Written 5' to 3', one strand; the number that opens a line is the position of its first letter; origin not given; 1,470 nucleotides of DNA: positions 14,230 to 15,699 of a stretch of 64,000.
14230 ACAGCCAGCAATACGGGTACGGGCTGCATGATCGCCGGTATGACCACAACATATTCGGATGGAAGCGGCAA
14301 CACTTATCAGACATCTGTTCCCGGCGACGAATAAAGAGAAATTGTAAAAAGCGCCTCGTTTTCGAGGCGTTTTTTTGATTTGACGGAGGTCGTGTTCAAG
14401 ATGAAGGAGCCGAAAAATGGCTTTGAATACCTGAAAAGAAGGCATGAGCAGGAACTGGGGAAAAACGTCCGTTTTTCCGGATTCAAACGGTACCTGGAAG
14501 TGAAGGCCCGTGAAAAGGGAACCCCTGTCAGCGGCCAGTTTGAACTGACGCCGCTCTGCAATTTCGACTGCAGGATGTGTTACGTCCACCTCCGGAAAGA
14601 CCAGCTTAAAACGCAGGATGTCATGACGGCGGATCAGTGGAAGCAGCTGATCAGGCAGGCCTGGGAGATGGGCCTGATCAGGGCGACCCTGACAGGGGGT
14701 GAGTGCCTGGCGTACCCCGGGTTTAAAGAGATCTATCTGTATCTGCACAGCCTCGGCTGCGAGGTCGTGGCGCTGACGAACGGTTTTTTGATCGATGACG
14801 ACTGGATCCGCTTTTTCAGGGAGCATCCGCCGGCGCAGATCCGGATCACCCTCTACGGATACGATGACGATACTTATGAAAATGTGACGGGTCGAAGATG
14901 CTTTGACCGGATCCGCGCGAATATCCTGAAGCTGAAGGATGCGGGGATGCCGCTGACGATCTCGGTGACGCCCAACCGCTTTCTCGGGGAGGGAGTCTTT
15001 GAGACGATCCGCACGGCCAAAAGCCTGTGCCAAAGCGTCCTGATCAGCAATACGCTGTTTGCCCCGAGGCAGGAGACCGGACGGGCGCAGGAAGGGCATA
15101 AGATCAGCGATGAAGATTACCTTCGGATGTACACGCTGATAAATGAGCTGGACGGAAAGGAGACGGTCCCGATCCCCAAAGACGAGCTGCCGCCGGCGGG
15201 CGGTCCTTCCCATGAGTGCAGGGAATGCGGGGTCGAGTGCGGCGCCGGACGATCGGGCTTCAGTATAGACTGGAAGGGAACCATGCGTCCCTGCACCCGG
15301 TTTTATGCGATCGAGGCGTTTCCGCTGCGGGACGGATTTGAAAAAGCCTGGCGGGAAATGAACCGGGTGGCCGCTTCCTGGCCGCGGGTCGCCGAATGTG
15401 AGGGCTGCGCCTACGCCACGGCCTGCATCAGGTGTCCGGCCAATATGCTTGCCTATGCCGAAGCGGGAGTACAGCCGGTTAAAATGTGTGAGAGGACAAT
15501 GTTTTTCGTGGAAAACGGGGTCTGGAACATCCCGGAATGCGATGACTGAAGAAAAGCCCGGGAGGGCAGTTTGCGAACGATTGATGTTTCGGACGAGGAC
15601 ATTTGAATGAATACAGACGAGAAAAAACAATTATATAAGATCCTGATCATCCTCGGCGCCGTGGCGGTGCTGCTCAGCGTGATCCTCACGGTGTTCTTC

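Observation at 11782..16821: Compact RiPP-type locus: 55-aa precursor-like ORF plus radical SAM/SPASM maturase, flanked by exporters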

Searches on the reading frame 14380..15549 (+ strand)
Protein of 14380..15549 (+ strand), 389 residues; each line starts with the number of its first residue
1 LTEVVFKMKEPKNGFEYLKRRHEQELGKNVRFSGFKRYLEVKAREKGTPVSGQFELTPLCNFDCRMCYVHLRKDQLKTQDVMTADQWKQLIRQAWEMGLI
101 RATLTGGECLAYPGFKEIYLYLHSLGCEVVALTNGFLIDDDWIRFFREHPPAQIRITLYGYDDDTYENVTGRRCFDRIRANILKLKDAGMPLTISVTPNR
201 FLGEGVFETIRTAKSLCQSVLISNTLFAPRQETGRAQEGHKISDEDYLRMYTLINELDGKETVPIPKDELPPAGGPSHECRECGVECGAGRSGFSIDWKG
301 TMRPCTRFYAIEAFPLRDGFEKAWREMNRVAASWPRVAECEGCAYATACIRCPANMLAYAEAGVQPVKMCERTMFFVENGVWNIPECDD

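Call 3: search_protein_families(library=ncbifam, proteins=[window:14380-15549:+], max_evalue=0.01)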
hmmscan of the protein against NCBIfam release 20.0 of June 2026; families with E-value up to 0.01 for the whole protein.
window:14380-15549:+ (389 aa): 52 families (the best 25 are shown)
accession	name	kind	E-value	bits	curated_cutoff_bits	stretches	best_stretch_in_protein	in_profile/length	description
TIGR04251.1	SCM_rSAM_ScmF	equivalog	9.6e-16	58.1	400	1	54-227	8-183/353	SynChlorMet cassette radical SAM/SPASM protein ScmF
TIGR04403.1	rSAM_skfB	equivalog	3.2e-15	55.8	300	1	48-247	102-294/402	sporulation killing factor system radical SAM maturase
TIGR04545.1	rSAM_ahbD_hemeb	equivalog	5.6e-15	55.6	500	1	54-257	4-204/339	heme b synthase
TIGR02668.1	moaA_archaeal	equivalog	2.9e-14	52.7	325.25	1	55-194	15-153/303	GTP 3',8-cyclase MoaA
NF050035.1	rSAM_WgK_link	exception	3e-14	52.8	650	1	54-253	13-208/367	radical SAM/SPASM peptide maturase WgkB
TIGR04317.1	W_rSAM_matur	equivalog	2.2e-13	50.1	380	1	55-308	9-258/349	tungsten cofactor oxidoreductase radical SAM maturase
NF038283.1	viperin_w_prok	equivalog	2.8e-13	49.7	180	1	54-146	6-103/281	viperin family antiviral radical SAM protein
TIGR02109.1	PQQ_syn_pqqE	equivalog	7e-13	48.2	381.35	1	47-197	4-153/358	pyrroloquinoline quinone biosynthesis protein PqqE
TIGR03962.1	mycofact_rSAM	equivalog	3.1e-12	46.3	265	1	47-349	9-309/339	mycofactocin radical SAM maturase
TIGR02666.1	moaA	equivalog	3.6e-12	45.9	284.05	1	56-191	16-156/336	GTP 3',8-cyclase MoaA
NF001199.0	PRK00164.2-1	equivalog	1.1e-11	44.4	231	1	55-190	17-150/308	GTP 3',8-cyclase MoaA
NF012164.0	AlbA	equivalog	2.7e-11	42.6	850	1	44-190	107-252/442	subtilosin maturase AlbA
NF047865.1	rSAM_PapB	equivalog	9.1e-11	41.5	340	1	56-352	9-316/330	PapB family radical SAM/SPASM ranthipeptide maturase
TIGR04055.1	rSAM_NirJ2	equivalog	9.4e-11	41.8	500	1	56-361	6-312/326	putative heme d1 biosynthesis radical SAM protein NirJ2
TIGR04250.1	SCM_rSAM_ScmE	equivalog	1.3e-10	40.8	400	1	48-200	1-152/358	SynChlorMet cassette radical SAM/SPASM protein ScmE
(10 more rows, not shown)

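Call 4: search_protein_families(library=pfam, proteins=[window:14380-15549:+], max_evalue=0.01)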
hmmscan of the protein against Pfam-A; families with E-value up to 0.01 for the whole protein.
window:14380-15549:+ (389 aa): 1 family
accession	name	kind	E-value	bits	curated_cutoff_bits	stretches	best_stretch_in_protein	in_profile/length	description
PF04055.27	Radical_SAM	-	6.5e-23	82.2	29.5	1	55-193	2-145/166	Radical SAM superfamily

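Call 6: find_homologous_proteins(query=window:14380-15549:+)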
Query window:14380-15549:+ (389 aa): 2255 proteins with E <= 0.001 among 3174 candidates; the best 120 are listed.
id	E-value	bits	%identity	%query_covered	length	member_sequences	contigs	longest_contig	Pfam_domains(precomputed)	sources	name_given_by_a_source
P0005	2.3e-270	914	100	98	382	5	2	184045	PF04055.28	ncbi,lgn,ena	-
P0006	3.4e-232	789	84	98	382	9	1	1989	PF04055.28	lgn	-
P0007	1.5e-166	572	60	98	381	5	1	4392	PF04055.28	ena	-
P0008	6.6e-166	570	60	98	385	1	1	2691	PF04055.28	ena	-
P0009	8.7e-166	570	59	98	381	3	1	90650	PF04055.28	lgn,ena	-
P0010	3.3e-164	565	60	98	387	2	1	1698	PF04055.28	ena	-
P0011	1.0e-163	563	59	98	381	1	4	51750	PF04055.28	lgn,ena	-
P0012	6.2e-161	554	60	98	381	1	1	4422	PF04055.28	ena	-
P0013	1.1e-160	553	57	98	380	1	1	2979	PF04055.28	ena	-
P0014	9.4e-160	550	59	98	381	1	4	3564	PF04055.28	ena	-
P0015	3.0e-159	548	57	98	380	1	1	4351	PF04055.28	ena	-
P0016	1.4e-158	546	59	98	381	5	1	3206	PF04055.28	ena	-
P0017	7.8e-155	534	56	98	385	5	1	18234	PF13186.12,PF04055.28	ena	-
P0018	1.7e-154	533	57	98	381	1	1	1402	PF04055.28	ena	-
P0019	3.5e-154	532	56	98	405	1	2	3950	PF04055.28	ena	-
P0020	5.1e-154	531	55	98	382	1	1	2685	PF04055.28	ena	-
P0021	1.4e-153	530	57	97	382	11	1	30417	PF04055.28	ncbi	-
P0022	1.8e-153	529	57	98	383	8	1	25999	PF04055.28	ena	-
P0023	1.6e-152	526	56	98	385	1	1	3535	PF04055.28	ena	-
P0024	2.0e-152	526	55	98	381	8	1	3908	PF04055.28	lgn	-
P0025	2.0e-152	526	55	98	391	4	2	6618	PF04055.28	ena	-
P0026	7.6e-152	524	57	98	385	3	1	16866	PF04055.28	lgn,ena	-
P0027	2.7e-151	522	55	98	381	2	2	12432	PF04055.28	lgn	-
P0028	2.7e-151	522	56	98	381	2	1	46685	PF04055.28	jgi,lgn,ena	-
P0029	3.3e-151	522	56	98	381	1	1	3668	PF04055.28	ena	-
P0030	6.3e-151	521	56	98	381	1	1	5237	PF04055.28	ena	-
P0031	8.6e-151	520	54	98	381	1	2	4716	PF04055.28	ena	-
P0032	1.0e-150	520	54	98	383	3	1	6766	PF04055.28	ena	-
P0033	1.5e-150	520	55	98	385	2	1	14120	PF04055.28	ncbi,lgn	-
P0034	2.9e-150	519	57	98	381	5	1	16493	PF04055.28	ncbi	-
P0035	3.1e-150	519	56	98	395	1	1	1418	PF04055.28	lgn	-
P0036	3.8e-150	518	55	97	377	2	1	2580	PF04055.28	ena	-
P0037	4.0e-150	518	55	98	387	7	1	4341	PF04055.28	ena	-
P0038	4.8e-150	518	56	97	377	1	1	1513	PF04055.28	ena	-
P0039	8.6e-150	517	54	98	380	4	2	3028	PF04055.28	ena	-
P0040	1.3e-149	517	55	98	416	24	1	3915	PF04055.28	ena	-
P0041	1.7e-149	516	55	98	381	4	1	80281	PF04055.28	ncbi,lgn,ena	-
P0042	2.6e-149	516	55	98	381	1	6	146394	PF04055.28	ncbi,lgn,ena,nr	ncbi:MAG: radical SAM protein [Lachnospiraceae bacterium]|nr:radical SAM protein [Lachnospiraceae ba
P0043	2.6e-149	516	57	98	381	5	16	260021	PF04055.28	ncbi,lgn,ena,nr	ncbi:MAG: radical SAM protein [Clostridia bacterium]|nr:radical SAM protein [Clostridia bacterium]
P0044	2.8e-149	516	53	98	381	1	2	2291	PF04055.28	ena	-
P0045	3.6e-149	515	54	99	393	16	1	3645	PF04055.28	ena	-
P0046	4.0e-149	515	55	98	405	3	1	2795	PF04055.28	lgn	-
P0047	6.3e-149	514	55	98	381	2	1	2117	PF04055.28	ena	-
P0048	6.3e-149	514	55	98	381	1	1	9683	PF04055.28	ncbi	-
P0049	8.1e-149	514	55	98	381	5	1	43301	PF04055.28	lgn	-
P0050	1.7e-148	513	58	92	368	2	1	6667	PF04055.28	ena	-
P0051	1.8e-148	513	55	97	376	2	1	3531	PF04055.28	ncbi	-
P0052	2.9e-148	512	55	97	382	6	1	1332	PF04055.28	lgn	-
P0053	4.2e-148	512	55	98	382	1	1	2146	PF04055.28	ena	-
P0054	4.3e-148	512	55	98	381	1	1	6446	PF04055.28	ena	-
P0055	4.6e-148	512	55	98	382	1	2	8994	PF04055.28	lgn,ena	-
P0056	4.6e-148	512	54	97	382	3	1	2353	PF04055.28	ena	-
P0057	5.2e-148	511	56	98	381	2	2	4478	PF04055.28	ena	-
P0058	7.4e-148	511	55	98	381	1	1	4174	PF04055.28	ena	-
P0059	1.9e-147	510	55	98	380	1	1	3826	PF04055.28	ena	-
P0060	1.9e-147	510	54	98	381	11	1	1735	PF04055.28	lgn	-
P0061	2.8e-147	509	54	98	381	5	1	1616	PF04055.28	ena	-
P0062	3.1e-147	509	54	97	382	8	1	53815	PF04055.28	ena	-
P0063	3.4e-147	509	56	98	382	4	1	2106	PF04055.28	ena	-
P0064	3.6e-147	509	56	98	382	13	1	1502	PF04055.28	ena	-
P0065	4.2e-147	508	54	98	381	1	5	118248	PF04055.28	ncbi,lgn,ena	-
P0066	4.3e-147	508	52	98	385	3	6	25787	PF04055.28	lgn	-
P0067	4.6e-147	508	53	98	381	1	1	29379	PF04055.28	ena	-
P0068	5.0e-147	508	54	98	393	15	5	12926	PF04055.28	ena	-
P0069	5.3e-147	508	56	98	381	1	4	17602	PF04055.28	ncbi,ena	-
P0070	5.3e-147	508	56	98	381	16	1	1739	PF04055.28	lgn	-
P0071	5.4e-147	508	56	97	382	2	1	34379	PF04055.28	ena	-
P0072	5.5e-147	508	54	98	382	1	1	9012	PF04055.28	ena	-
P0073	6.4e-147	508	57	98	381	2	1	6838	PF04055.28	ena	-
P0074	7.0e-147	508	54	98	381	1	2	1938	PF04055.28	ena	-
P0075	7.8e-147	507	54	98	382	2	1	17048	PF04055.28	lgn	-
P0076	8.6e-147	507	54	98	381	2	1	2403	PF04055.28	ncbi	-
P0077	1.1e-146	507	56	97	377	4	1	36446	PF04055.28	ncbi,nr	ncbi:MAG: radical SAM protein [Clostridia bacterium]|nr:radical SAM protein [Clostridia bacterium]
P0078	1.2e-146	507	55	98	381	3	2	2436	PF04055.28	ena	-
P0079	1.3e-146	507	55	98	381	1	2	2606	PF04055.28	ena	-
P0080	1.4e-146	507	54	98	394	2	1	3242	PF04055.28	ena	-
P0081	1.4e-146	507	54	98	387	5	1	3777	PF04055.28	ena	-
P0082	1.4e-146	507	54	98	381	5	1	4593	PF04055.28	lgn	-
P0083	1.6e-146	506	55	98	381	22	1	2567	PF04055.28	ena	-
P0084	1.6e-146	506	54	98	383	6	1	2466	PF04055.28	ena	-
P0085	2.2e-146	506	52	100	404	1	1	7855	PF04055.28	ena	-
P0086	2.6e-146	506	52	98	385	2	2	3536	PF04055.28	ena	-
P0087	3.0e-146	506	52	98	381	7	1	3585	PF04055.28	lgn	-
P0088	3.8e-146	505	54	98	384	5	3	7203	PF04055.28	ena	-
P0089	4.0e-146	505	55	96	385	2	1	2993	PF04055.28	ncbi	-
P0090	4.1e-146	505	52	98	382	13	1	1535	PF04055.28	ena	-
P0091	5.3e-146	505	54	98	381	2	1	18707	PF04055.28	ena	-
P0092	5.8e-146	505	55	98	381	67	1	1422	PF04055.28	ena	-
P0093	5.8e-146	505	55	96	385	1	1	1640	PF04055.28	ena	-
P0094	8.7e-146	504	54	98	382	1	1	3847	PF04055.28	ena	-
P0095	9.7e-146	504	54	98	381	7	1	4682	PF04055.28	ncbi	-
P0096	9.9e-146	504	55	98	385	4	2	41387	PF04055.28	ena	-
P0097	1.3e-145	503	55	98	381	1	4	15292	PF04055.28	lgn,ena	-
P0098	1.3e-145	503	54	98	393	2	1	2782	PF04055.28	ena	-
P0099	1.5e-145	503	54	98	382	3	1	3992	PF04055.28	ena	-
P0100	1.8e-145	503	55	98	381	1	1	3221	PF04055.28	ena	-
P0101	2.2e-145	503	55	98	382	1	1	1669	PF04055.28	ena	-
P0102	2.4e-145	503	54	98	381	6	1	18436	PF04055.28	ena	-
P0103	3.4e-145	502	55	98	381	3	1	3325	PF04055.28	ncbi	-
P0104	4.9e-145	502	55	98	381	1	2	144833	PF04055.28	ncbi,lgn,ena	-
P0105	5.8e-145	501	53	98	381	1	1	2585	PF04055.28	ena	-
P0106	8.8e-145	501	52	98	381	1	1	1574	PF04055.28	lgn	-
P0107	9.2e-145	501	54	98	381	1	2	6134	PF04055.28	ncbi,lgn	-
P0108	9.7e-145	501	54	98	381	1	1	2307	PF04055.28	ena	-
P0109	1.1e-144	500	54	98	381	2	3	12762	PF04055.28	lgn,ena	-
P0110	1.8e-144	500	52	97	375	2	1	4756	PF04055.28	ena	-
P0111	1.8e-144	500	54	97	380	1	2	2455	PF04055.28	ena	-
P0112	2.0e-144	500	55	98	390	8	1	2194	PF04055.28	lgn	-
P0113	2.1e-144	499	54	98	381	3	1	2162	PF04055.28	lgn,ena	-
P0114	2.4e-144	499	53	98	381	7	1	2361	PF04055.28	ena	-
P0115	2.6e-144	499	54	98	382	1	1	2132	PF04055.28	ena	-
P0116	3.4e-144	499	52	98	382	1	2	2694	PF04055.28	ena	-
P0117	3.5e-144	499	53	98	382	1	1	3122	PF04055.28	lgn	-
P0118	3.9e-144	499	54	99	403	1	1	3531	PF04055.28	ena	-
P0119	4.1e-144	498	51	98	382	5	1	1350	PF04055.28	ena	-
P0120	5.5e-144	498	53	98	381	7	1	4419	PF04055.28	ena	-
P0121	5.5e-144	498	53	98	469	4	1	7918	PF04055.28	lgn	-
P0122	8.0e-144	498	51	98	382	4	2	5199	PF04055.28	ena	-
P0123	8.6e-144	497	52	98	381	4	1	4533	PF04055.28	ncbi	-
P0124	9.5e-144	497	54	98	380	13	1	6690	PF04055.28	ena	-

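Call 8: find_encoding_contigs(protein=P0009, flank=6000, max_places=2)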
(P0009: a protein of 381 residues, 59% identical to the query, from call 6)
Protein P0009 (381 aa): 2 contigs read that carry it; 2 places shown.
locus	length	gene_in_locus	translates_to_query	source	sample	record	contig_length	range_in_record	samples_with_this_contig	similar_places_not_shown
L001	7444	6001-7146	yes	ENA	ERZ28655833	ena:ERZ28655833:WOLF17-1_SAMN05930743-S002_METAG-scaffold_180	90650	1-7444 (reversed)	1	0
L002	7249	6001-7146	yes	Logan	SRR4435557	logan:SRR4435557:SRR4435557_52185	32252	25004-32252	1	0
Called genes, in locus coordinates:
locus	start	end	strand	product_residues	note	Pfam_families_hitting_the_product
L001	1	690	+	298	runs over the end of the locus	PF00535:Glycos_transf_2, PF10111:Glyco_tranf_2_2, PF13641:Glyco_tranf_2_3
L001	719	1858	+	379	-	PF02350:Epimerase_2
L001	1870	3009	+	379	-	PF14907:NTP_transf_5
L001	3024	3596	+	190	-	PF04892:VanZ-LLP1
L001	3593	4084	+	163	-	-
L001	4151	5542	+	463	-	-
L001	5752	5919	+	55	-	-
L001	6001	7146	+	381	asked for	PF04055:Radical_SAM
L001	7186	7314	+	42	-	-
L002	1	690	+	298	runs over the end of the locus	PF00535:Glycos_transf_2, PF10111:Glyco_tranf_2_2, PF13641:Glyco_tranf_2_3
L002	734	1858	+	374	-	PF02350:Epimerase_2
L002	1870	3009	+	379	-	PF14907:NTP_transf_5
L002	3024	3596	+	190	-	PF04892:VanZ-LLP1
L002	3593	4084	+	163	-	-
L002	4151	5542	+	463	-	-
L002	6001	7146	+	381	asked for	PF04055:Radical_SAM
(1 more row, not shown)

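Call 9: find_encoding_contigs(protein=P0043, flank=6000, max_places=3)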
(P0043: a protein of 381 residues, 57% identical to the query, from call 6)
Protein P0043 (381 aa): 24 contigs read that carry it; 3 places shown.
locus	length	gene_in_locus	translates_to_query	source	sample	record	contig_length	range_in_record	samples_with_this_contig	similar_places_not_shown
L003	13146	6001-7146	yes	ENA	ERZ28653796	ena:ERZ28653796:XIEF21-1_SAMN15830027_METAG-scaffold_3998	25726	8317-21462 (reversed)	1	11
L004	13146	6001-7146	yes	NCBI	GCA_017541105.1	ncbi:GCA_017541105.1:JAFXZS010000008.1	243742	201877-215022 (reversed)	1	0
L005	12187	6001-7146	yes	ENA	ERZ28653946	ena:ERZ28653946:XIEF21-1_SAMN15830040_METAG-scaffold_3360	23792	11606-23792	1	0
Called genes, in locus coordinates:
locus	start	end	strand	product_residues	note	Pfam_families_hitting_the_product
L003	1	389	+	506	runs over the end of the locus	PF01943:Polysacc_synt, PF13440:Polysacc_synt_3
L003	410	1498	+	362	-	PF01757:Acyl_transf_3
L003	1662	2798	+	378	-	PF14907:NTP_transf_5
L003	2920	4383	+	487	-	PF04892:VanZ-LLP1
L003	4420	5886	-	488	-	PF01381:HTH_3, PF12844:HTH_19 (faint), PF01210:NAD_Gly3P_dh_N (weak), PF02737:3HCDH_N, PF03721:UDPG_MGDP_dh_N, PF00984:UDPG_MGDP_dh, PF03720:UDPG_MGDP_dh_C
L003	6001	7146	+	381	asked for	PF04055:Radical_SAM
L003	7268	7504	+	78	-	-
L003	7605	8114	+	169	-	-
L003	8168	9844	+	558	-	PF00664:ABC_membrane, PF00005:ABC_tran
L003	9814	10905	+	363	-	PF05402:PqqD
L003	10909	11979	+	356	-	PF04321:RmlD_sub_bind, PF01073:3Beta_HSD, PF01370:Epimerase, PF02719:Polysacc_synt_2, PF07993:NAD_binding_4 (weak), PF16363:GDP_Man_Dehyd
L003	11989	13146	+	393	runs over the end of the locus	PF10509:GalKase_gal_bdg (faint), PF00288:GHMP_kinases_N, PF08544:GHMP_kinases_C (weak)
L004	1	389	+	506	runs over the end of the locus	PF01943:Polysacc_synt, PF13440:Polysacc_synt_3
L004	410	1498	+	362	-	PF01757:Acyl_transf_3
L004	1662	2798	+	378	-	PF14907:NTP_transf_5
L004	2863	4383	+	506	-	PF04892:VanZ-LLP1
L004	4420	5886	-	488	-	PF01381:HTH_3, PF12844:HTH_19 (faint), PF01210:NAD_Gly3P_dh_N (weak), PF02737:3HCDH_N, PF03721:UDPG_MGDP_dh_N, PF00984:UDPG_MGDP_dh, PF03720:UDPG_MGDP_dh_C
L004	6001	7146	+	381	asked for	PF04055:Radical_SAM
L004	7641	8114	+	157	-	-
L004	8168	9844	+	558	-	PF00664:ABC_membrane, PF00005:ABC_tran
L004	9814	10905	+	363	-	PF05402:PqqD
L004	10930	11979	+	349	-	PF01073:3Beta_HSD, PF01370:Epimerase, PF02719:Polysacc_synt_2, PF04321:RmlD_sub_bind, PF07993:NAD_binding_4 (weak), PF16363:GDP_Man_Dehyd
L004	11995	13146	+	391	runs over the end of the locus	PF10509:GalKase_gal_bdg (faint), PF00288:GHMP_kinases_N, PF08544:GHMP_kinases_C (weak)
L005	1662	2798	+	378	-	PF14907:NTP_transf_5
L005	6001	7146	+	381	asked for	PF04055:Radical_SAM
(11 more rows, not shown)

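Call 13: find_related_loci(query=window:14401-15549:+, collection=genome_contigs, flank=8000)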
Query window:14401-15549:+ (382 aa) in genome_contigs; peptide patterns used: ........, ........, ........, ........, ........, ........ (x = any residue, [..] = any of these).
78 stretches matched a pattern; 38 encode a relative of the query (tblastn E <= 1e-3); 38 distinct loci.
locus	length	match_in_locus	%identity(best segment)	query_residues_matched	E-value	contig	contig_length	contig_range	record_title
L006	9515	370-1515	82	1-382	0e+0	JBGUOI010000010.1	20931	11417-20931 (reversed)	MAG: Porcincola sp. isolate ruminal_MAG_190 ruminal_MAG_190_contig_0010, whole genome shotgun sequence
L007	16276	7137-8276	56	1-381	2e-148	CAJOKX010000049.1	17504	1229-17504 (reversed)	uncultured Lachnospiraceae bacterium isolate Reindeer_1_mag_103 genome assembly, contig: scaffold_2900, whole genome sho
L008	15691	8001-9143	56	1-381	4e-145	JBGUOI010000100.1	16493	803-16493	MAG: Porcincola sp. isolate ruminal_MAG_190 ruminal_MAG_190_contig_0100, whole genome shotgun sequence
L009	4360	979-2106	52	5-380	1e-145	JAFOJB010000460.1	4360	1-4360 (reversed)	MAG: Blautia sp. isolate RGIG513 Dairy_cattle_Duodenum-3__c656100, whole genome shotgun sequence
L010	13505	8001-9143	52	1-381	1e-140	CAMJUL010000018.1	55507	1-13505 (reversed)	MAG: uncultured Clostridia bacterium isolate SRR12081294_bin.45_metaWRAP_v1.3_MAG genome assembly, contig: ERZ12289768.7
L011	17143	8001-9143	50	1-380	1e-134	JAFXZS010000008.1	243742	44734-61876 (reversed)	MAG: Clostridia bacterium isolate RGIG6893 Sheep_Rumen-5__c489595, whole genome shotgun sequence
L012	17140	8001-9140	50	1-381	3e-127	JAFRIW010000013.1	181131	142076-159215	MAG: Lachnospiraceae bacterium isolate RGIG2510 Goat_Jejunum-3__c141230, whole genome shotgun sequence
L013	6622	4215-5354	50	1-381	2e-127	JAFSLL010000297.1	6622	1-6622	MAG: Oscillospiraceae bacterium isolate RGIG3250 Goat_Reticulum-3__c715221, whole genome shotgun sequence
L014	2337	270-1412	44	1-381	2e-122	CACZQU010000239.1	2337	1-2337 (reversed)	MAG: uncultured Lachnospiraceae bacterium isolate RUG12865 genome assembly, contig: RUG12865_asm_239, whole genome shotg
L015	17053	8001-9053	39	27-377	2e-86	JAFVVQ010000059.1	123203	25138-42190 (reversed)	MAG: Clostridia bacterium isolate RGIG5436 Sheep_Colon-4__c977610, whole genome shotgun sequence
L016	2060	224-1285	35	28-379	2e-76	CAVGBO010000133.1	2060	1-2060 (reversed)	Phocaeicola dorei isolate H07648-L1_cleanbin_000016 genome assembly, contig: Spades_H07648-L1_contig_34173, whole genome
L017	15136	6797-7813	34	27-356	7e-51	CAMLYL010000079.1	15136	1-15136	MAG: uncultured Lachnospiraceae bacterium isolate ERR4303222_bin.74_MetaWRAP_v1.1_MAG genome assembly, contig: NODE_3601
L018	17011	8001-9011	33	31-361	6e-51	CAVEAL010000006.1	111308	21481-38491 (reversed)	bacterium isolate G02621-L1_cleanbin_000002 genome assembly, contig: Spades_G02621-L1_contig_54, whole genome shotgun se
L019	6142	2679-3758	33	20-366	6e-51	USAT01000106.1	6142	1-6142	uncultured Clostridiales bacterium isolate UMGS1541 genome assembly, contig: NODE_6512_length_6142_cov_4.651717, whole g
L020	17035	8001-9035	33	31-366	2e-50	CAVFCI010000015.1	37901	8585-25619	Hallerella sp. isolate G02648-L1_cleanbin_000011 genome assembly, contig: Spades_G02648-L1_contig_441, whole genome shot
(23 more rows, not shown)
